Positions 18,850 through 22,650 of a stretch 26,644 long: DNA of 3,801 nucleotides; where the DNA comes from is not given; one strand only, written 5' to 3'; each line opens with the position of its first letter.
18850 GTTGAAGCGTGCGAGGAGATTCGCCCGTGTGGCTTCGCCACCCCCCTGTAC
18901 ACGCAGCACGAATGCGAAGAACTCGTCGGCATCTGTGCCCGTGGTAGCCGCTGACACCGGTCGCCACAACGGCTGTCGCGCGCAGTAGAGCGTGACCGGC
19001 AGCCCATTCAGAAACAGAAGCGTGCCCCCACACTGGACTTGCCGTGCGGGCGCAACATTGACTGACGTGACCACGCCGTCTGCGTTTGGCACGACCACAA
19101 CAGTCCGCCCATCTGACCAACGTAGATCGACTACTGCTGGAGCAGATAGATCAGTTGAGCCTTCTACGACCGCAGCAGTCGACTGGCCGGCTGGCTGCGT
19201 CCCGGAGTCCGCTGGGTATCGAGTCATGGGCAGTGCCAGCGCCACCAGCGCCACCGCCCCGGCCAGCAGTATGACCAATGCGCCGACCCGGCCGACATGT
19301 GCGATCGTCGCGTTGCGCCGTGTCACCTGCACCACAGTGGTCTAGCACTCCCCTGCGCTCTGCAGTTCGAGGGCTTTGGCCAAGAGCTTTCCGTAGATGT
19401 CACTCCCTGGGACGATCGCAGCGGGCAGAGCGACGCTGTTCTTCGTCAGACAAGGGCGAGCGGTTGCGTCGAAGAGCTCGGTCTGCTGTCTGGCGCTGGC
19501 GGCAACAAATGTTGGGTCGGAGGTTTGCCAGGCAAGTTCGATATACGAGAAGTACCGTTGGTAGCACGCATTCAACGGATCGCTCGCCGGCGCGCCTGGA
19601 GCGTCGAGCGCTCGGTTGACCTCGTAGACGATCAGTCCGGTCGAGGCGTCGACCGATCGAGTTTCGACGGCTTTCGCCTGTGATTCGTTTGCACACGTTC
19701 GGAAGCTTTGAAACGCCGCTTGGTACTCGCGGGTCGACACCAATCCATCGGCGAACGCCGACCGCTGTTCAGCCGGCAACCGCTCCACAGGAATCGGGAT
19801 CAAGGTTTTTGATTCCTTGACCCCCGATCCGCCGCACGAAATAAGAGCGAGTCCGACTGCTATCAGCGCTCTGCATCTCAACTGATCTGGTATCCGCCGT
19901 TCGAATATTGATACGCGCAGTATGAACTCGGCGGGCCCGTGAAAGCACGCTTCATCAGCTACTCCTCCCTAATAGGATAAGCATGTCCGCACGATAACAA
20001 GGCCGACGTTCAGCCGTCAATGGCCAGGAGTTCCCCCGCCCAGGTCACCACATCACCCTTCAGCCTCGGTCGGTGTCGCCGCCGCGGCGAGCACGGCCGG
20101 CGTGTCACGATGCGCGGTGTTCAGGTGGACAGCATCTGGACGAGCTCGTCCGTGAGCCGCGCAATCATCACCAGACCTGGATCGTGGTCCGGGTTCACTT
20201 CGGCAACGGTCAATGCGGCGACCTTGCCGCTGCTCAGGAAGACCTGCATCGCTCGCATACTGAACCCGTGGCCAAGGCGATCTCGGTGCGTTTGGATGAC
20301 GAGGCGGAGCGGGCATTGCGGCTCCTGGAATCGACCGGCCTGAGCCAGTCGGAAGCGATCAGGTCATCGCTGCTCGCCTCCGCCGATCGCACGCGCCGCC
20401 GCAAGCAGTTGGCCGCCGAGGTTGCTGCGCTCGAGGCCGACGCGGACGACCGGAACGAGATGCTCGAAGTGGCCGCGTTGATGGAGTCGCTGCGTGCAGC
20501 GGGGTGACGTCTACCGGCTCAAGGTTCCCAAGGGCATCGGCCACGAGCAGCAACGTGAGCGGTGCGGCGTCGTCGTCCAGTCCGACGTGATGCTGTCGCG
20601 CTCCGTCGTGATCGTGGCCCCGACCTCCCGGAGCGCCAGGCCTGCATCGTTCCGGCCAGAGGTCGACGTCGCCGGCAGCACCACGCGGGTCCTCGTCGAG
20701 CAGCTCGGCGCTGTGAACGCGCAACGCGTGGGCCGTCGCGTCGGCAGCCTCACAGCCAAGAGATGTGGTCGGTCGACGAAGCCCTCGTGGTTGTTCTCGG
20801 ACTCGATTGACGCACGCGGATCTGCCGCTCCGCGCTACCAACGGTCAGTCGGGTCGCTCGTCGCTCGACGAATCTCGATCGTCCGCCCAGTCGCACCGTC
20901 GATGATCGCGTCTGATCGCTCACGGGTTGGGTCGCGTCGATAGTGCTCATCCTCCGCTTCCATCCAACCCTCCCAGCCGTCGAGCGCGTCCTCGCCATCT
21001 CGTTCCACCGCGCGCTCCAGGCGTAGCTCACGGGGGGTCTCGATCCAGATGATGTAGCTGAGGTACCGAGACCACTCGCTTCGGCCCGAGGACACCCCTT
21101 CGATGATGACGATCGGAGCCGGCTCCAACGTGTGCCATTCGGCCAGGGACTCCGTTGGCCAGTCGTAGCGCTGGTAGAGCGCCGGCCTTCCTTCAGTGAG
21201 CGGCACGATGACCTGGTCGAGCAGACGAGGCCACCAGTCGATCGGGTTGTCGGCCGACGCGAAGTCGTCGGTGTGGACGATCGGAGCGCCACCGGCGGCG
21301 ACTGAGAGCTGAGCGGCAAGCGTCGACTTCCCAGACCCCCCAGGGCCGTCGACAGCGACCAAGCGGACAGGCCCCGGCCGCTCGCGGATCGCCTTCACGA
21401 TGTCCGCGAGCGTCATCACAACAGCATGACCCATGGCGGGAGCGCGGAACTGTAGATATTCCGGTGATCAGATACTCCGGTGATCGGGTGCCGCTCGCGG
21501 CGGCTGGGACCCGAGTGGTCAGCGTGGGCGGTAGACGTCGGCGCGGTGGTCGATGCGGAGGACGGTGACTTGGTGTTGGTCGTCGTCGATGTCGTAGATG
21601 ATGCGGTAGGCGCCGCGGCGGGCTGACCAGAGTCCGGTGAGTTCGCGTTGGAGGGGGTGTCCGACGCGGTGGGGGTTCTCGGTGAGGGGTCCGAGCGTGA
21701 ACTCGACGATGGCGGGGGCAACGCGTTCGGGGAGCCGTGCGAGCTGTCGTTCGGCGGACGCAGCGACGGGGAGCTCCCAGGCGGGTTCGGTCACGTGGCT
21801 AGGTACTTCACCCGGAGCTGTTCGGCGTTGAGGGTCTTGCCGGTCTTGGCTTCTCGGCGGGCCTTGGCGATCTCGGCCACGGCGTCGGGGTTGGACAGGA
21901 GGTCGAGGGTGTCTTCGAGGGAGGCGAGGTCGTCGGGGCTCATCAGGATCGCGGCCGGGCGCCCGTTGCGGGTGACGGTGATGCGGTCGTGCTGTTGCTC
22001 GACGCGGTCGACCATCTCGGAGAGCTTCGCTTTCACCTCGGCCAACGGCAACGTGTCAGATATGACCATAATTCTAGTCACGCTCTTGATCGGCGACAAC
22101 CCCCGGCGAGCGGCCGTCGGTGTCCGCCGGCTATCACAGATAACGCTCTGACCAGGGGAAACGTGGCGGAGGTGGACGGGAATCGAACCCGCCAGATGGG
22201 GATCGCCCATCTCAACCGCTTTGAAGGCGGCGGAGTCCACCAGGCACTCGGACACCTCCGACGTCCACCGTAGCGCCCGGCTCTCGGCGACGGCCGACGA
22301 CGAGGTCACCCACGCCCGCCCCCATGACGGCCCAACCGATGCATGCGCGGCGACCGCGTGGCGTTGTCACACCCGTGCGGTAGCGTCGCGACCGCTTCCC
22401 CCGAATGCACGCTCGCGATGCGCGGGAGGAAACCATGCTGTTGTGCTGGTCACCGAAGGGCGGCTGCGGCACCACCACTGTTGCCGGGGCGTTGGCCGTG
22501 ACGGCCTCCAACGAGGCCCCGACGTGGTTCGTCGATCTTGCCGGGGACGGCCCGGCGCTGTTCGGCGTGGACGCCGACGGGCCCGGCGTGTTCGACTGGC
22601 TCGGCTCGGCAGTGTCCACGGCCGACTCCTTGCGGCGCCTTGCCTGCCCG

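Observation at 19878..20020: Unannotated 25-aa Tyr/Ser-rich peptide heads a lipoprotein-adaptor-ABC operon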

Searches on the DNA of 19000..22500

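Call 99: search_rna_families(source=window, start=19000, end=22500, threshold=evalue, max_evalue=1)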
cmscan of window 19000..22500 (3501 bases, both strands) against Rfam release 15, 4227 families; matches with E-value up to 1: 1.
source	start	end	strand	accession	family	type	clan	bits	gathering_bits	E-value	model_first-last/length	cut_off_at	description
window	22168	22259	-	RF01852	tRNA-Sec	Gene; tRNA;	CL00001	64.8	47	3.5e-12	1-91/91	no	Selenocysteine transfer RNA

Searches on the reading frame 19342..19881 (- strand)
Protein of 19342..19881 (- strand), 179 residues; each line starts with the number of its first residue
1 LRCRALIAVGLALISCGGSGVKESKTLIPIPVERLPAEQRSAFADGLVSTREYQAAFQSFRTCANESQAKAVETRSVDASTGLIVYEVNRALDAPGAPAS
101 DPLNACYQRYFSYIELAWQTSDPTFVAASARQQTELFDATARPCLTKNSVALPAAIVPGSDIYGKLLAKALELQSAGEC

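Call 5: search_protein_families(library=pfam, proteins=[window:19342-19881:-], max_evalue=0.01)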
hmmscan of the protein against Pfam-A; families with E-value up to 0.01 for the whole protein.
window:19342-19881:- (179 aa): 0 families

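Call 6: search_protein_families(library=ncbifam, proteins=[window:19342-19881:-], max_evalue=0.1)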
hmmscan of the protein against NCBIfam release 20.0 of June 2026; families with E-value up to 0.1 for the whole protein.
window:19342-19881:- (179 aa): 0 families

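Call 9: find_homologous_proteins(query=window:19342-19881:-, max_evalue=0.001)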
Query window:19342-19881:- (179 aa): 1 proteins with E <= 0.001 among 484 candidates.
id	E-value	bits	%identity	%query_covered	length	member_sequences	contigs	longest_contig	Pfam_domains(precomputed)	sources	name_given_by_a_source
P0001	1.2e-92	326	99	85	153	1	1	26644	-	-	-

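Call 70: search_protein_families(library=padloc, proteins=[window:19342-19881:-], max_evalue=0.01)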
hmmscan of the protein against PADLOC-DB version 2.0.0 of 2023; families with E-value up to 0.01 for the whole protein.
window:19342-19881:- (179 aa): 0 families

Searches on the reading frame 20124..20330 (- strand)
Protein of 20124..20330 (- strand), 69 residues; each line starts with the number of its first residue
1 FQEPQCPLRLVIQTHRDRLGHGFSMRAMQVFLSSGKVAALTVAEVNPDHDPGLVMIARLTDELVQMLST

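Call 89: search_protein_families(library=pfam, proteins=[window:20124-20330:-], max_evalue=0.1)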
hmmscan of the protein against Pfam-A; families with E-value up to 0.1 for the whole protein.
window:20124-20330:- (69 aa): 0 families

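Call 91: search_solved_structures(query=window:20124-20330:-, max_evalue=1)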
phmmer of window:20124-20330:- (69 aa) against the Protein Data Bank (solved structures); distinct sequences matched with E-value up to 1: 0.

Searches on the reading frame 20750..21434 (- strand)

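Call 5: search_protein_families(library=pfam, proteins=[window:20835-21434:-], max_evalue=0.01)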
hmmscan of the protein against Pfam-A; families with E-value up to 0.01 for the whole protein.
window:20835-21434:- (199 aa): 7 families
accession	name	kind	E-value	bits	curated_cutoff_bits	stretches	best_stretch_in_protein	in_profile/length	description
PF00485.24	PRK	-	6.2e-06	26.6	22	1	71-148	73-152/196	Phosphoribulokinase / Uridine kinase family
PF13238.12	AAA_18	-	5.2e-05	24.2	29.4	1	26-151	1-117/128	AAA domain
PF13671.12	AAA_33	-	8.1e-05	23.4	27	1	25-59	1-34/143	AAA domain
PF13191.12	AAA_16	-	0.00038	21.4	32.6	1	8-80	11-82/167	AAA ATPase domain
PF25199.1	nSTAND_NTPase5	-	0.0005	20.4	34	1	10-47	26-65/145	Novel STAND NTPase 5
PF01121.26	CoaE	-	0.0036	17.4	27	0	25-59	2-34/180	Dephospho-CoA kinase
PF02224.24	Cytidylate_kin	-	0.0048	17.1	26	1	26-46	1-21/211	Cytidylate kinase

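Call 89: search_protein_families(library=pfam, proteins=[window:20750-21319:-], max_evalue=0.1)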
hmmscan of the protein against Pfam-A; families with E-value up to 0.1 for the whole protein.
window:20750-21319:- (189 aa): 0 families
